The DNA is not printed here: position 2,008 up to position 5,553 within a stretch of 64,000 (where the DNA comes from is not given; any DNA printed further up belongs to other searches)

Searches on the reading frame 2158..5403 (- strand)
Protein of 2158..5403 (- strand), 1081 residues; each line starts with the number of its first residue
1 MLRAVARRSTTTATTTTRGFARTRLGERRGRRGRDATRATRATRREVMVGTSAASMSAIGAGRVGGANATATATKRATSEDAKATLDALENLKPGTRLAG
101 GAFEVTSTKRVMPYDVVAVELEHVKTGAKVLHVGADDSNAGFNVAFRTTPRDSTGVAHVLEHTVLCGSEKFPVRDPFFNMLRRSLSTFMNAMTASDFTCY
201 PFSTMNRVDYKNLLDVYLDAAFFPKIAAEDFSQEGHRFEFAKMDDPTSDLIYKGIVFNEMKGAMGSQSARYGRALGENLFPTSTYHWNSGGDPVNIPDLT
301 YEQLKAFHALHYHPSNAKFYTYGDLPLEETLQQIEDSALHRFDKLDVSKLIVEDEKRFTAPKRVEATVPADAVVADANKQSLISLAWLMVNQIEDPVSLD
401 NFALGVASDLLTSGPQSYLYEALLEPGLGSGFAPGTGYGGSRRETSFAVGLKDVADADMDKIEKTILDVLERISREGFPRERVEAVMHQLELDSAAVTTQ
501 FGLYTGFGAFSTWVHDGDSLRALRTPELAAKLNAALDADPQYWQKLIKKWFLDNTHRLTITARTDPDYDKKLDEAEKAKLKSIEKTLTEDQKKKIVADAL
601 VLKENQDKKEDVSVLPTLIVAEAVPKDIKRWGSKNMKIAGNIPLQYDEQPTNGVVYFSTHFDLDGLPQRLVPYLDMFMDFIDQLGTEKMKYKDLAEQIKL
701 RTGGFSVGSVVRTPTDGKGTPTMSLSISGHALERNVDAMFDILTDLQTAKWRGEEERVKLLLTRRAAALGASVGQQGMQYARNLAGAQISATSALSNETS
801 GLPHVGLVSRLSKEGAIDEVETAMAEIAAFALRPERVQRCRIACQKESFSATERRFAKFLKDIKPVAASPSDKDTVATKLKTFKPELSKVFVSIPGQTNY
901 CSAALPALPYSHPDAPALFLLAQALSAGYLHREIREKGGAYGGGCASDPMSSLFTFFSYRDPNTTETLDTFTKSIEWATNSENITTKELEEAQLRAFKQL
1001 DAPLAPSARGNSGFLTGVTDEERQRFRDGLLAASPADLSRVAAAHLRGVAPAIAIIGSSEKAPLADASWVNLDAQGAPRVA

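Call 59: search_protein_families(library=pfam, proteins=[window:2158-5403:-], max_evalue=0.00001)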
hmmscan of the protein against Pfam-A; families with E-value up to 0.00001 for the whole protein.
window:2158-5403:- (1081 aa): 4 families
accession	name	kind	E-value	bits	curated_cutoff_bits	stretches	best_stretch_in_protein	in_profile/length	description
PF08367.16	M16C_assoc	-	1.9e-58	198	25.3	1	565-811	4-252/252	Peptidase M16C associated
PF05193.26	Peptidase_M16_C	-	4.5e-37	128.1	23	2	298-490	1-181/181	Peptidase M16 inactive domain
PF22516.1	PreP_C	-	1.6e-21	77.1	27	1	891-1043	3-156/173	PreP C-terminal domain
PF00675.25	Peptidase_M16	-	3.2e-06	27.6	22.3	0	150-234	27-108/149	Insulinase (Peptidase family M16)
